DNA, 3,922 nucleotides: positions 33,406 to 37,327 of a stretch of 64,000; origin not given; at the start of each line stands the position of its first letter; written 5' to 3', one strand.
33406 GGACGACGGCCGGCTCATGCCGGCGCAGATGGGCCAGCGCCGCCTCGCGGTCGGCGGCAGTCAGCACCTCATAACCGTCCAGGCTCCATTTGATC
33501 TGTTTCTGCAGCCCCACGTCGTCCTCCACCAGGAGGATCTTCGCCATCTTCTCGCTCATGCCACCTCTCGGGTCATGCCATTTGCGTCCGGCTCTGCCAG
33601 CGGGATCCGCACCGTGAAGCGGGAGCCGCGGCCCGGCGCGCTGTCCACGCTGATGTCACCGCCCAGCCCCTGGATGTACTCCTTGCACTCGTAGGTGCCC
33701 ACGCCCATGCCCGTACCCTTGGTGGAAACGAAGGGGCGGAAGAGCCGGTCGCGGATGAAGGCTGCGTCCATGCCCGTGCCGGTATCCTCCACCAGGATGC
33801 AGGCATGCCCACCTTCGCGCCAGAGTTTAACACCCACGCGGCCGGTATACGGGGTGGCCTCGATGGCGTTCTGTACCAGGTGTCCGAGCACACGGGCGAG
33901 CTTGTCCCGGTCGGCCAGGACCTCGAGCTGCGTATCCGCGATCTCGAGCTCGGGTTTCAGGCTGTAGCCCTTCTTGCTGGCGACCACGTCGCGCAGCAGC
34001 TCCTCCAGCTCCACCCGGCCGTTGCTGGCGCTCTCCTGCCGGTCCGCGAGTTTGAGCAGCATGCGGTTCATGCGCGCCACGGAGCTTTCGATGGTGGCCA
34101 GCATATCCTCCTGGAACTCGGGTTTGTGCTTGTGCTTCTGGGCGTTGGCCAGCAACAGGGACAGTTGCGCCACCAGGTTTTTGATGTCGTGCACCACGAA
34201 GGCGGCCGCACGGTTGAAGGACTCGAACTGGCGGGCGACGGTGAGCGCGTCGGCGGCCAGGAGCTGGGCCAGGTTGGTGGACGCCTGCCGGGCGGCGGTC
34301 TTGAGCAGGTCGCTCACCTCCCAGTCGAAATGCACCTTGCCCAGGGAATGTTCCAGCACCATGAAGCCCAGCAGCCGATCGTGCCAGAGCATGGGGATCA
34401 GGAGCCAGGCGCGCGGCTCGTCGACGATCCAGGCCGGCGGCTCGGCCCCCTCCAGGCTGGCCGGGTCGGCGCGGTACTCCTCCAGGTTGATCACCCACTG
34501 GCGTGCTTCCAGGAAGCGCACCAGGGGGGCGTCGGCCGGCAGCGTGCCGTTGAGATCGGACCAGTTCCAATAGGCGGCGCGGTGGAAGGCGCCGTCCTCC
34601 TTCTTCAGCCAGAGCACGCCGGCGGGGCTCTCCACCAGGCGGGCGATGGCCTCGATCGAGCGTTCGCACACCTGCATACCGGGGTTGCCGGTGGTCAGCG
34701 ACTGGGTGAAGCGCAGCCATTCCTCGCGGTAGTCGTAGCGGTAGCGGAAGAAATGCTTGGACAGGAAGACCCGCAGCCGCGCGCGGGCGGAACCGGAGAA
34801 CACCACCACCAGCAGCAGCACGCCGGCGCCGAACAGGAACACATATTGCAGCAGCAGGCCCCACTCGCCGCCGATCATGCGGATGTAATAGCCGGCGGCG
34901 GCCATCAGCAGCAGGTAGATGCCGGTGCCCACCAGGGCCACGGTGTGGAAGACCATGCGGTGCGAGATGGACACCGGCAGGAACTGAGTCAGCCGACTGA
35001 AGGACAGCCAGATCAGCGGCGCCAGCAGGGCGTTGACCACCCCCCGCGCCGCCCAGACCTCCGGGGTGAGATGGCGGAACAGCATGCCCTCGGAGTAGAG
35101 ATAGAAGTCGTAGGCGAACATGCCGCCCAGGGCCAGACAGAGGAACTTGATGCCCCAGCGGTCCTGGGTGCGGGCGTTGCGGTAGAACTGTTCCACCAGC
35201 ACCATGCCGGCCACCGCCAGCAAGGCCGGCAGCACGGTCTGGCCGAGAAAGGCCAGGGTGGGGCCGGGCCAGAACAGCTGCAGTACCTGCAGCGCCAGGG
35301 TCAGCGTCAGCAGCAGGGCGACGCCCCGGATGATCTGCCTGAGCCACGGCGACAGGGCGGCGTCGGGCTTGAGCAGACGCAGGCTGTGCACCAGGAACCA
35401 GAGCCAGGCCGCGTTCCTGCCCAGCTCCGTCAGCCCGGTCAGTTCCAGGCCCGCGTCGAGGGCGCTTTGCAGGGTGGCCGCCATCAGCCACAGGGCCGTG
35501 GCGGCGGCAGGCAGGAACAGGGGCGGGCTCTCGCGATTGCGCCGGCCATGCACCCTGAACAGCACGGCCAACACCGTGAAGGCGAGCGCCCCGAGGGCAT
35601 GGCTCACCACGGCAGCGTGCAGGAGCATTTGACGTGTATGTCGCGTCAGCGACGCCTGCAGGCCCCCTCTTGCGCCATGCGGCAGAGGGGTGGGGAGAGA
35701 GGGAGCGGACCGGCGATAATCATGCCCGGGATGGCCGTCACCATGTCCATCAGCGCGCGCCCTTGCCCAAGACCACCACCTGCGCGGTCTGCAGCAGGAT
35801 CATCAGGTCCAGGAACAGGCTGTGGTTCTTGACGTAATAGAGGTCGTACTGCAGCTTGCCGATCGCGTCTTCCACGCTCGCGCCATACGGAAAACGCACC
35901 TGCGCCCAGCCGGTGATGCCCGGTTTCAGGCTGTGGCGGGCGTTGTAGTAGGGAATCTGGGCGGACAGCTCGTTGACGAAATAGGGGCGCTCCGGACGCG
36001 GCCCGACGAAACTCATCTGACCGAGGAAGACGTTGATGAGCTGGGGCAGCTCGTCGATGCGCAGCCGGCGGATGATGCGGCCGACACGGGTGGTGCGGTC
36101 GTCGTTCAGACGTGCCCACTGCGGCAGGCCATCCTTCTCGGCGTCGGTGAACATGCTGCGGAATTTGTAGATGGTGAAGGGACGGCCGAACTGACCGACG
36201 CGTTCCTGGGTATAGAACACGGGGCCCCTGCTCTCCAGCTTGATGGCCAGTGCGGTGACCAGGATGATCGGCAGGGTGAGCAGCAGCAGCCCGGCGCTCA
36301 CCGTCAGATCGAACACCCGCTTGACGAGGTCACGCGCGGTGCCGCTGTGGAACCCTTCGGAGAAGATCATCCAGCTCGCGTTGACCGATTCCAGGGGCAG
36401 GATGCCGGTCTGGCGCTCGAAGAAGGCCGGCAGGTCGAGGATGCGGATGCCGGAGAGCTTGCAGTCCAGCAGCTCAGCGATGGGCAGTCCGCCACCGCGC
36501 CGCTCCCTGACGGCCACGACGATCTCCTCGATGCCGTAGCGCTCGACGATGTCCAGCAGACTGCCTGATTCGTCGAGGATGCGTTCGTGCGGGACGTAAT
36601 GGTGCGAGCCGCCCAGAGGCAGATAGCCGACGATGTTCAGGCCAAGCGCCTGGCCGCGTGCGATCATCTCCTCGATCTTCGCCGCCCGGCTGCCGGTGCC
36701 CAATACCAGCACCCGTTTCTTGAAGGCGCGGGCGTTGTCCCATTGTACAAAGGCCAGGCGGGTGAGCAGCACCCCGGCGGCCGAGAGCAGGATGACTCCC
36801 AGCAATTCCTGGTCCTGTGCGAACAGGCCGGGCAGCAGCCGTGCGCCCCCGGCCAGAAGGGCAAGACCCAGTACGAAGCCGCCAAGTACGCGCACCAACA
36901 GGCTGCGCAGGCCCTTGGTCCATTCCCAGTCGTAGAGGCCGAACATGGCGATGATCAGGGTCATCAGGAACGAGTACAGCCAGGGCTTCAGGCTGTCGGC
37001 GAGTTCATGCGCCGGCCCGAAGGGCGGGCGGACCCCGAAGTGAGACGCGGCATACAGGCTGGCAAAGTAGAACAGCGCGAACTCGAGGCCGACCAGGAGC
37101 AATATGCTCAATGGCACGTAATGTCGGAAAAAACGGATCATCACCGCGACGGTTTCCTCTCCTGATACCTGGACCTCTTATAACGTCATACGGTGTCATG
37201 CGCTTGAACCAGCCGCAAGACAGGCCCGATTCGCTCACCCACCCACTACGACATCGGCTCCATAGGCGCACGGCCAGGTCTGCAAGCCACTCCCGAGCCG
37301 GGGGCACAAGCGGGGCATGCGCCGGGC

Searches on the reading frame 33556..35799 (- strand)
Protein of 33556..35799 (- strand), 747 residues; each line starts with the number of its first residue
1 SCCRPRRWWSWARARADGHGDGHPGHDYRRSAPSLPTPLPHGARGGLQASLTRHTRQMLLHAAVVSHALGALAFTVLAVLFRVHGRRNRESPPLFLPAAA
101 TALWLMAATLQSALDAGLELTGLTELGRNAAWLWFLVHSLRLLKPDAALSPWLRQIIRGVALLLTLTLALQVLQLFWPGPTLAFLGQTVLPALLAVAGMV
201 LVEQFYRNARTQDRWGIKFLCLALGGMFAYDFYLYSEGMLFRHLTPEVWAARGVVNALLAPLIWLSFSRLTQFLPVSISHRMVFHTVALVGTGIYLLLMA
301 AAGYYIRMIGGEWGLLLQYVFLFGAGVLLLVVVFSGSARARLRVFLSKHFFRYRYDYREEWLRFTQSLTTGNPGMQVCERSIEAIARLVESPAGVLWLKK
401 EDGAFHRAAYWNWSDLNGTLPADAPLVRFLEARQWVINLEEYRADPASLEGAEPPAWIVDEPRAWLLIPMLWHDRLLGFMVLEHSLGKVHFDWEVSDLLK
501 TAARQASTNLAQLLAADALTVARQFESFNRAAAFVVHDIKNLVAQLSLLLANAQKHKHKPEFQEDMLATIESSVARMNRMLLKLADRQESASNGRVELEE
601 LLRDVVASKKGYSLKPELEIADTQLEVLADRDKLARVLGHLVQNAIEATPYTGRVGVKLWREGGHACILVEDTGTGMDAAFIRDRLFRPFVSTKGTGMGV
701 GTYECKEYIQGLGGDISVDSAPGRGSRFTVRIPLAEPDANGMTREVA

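Call 8: search_protein_families(library=pfam, proteins=[window:33556-35799:-], max_evalue=0.001)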
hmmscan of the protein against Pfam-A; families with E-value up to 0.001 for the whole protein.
window:33556-35799:- (747 aa): 4 families
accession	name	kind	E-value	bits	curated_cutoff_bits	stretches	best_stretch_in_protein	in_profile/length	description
PF02518.31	HATPase_c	-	3.9e-23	82.5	26.4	1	630-735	2-110/111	Histidine kinase-, DNA gyrase B-, and HSP90-like ATPase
PF13492.12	GAF_3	-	1.9e-06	28.8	27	1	379-511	7-128/129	GAF domain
PF01590.32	GAF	-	3.3e-06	28.1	22.4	1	376-509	4-132/133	GAF domain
PF00512.31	HisKA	-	0.00042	20.7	26.9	0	531-582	5-55/66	His Kinase A (phospho-acceptor) domain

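Call 31: search_protein_families(library=ncbifam, proteins=[window:33556-35799:-], max_evalue=0.00001)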
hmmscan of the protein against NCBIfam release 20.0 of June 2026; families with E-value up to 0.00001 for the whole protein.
window:33556-35799:- (747 aa): 60 families (the best 25 are shown)
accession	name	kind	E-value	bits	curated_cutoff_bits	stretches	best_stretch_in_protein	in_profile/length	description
TIGR02916.1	PEP_his_kin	equivalog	3e-238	792.8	300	1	66-733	2-679/679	XrtA/PEP-CTERM system histidine kinase PrsK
NF008468.0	PRK11360.1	equivalog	4.9e-25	87.9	646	1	532-738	400-612/616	two-component system sensor histidine kinase AtoS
NF007688.0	PRK10364.1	equivalog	8e-21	74.3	479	1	529-735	241-452/460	two-component system sensor histidine kinase ZraS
NF053867.1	SprKinKinDBac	equivalog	6.5e-20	71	775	1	526-736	284-499/500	sporulation kinase KinD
TIGR02966.1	phoR_proteo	equivalog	1e-19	70.8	334.2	1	513-732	98-333/333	phosphate regulon sensor histidine kinase PhoR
NF052574.1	HisKinEspCMyxo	equivalog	3.1e-19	68.6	1200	1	528-740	417-643/785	serine histidine kinase EspC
NF041735.1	hist_kin_RppB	equivalog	1.7e-18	66.6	400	1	532-733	220-438/438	two-component system sensor histidine kinase RppB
NF010411.0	PRK13837.1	equivalog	2.6e-18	65.4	647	1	518-738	440-679/828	two-component system VirA-like sensor kinase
NF046044.1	PnpS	equivalog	2.2e-17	63.2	400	1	556-733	199-390/390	two-component system histidine kinase PnpS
NF008298.1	PRK11086.1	subfamily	4e-16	58.5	520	1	631-735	421-526/529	DcuS/MalK family sensor histidine kinase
NF006800.0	PRK09303.1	equivalog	1.5e-15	57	342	1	517-735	140-378/383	histidine kinase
TIGR02956.1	TMAO_torS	equivalog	2e-15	56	676.5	1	600-740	541-688/967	TMAO reductase system sensor histidine kinase/response regulator TorS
NF033092.0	HK_WalK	equivalog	2.8e-15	55.9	725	1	560-733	405-593/594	cell wall metabolism sensor histidine kinase WalK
NF008099.0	PRK10841.1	equivalog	3.2e-14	51.7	920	1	627-736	579-692/949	two-component system sensor histidine kinase RcsC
NF041832.1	near_NosP_CTERM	subfamily_domain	8.2e-14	51.5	400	1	533-740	12-231/370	NahK/ErcS family hybrid sensor histidine kinase/response regulator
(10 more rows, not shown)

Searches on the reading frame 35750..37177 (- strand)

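Call 8: search_protein_families(library=pfam, proteins=[window:35750-37177:-], max_evalue=0.001)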
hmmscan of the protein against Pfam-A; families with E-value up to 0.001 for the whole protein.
window:35750-37177:- (475 aa): 1 family
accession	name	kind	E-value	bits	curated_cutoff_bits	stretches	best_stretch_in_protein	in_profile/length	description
PF02397.22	Bac_transf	-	1.1e-66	224.2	27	1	286-469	1-178/179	Bacterial sugar transferase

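Call 31: search_protein_families(library=ncbifam, proteins=[window:35750-37177:-], max_evalue=0.00001)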
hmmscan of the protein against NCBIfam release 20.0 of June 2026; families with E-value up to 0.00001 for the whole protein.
window:35750-37177:- (475 aa): 10 families
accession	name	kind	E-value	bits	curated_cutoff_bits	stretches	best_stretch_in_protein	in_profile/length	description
TIGR03013.1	EpsB_2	subfamily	1.5e-158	528.5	393.35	1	55-475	25-443/443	TIGR03013 family XrtA/PEP-CTERM system glycosyltransferase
TIGR03025.1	EPS_sugtrans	subfamily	4.9e-120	401.8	295.55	1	37-475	8-445/445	exopolysaccharide biosynthesis polyprenyl glycosylphosphotransferase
TIGR03023.1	WcaJ_sugtrans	equivalog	6.1e-91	306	410.75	1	63-474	33-452/453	undecaprenyl-phosphate glucose phosphotransferase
TIGR03022.1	WbaP_sugtrans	subfamily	6.3e-59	200.4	403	1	136-475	107-456/456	undecaprenyl-phosphate galactose phosphotransferase WbaP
NF041877.1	EPS_EpsZ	equivalog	6.8e-49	166.7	800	1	129-474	110-458/459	exopolysaccharide biosynthesis polyisoprenyl-phosphate hexose-1-phosphate transferase EpsZ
NF007518.0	PRK10124.1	equivalog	1.7e-46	159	684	1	94-466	81-455/464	undecaprenyl-phosphate glucose phosphotransferase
NF050817.1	PolSacchBiosHfsE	equivalog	2e-44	152.1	750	1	275-466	261-457/467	polysaccharide biosynthesis protein HfsE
NF052601.1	undeca_RfbP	equivalog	3.2e-40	137.9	330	2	358-472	131-239/244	undecaprenyl-phosphate galactose phosphotransferase family protein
NF011751.0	PRK15204.1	equivalog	1.5e-30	106.3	907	1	151-474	144-475/476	undecaprenyl-phosphate galactose phosphotransferase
NF045514.1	glycotran_HepC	equivalog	1.3e-22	80.1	140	1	283-395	114-211/220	heterocyst development glycosyltransferase HepC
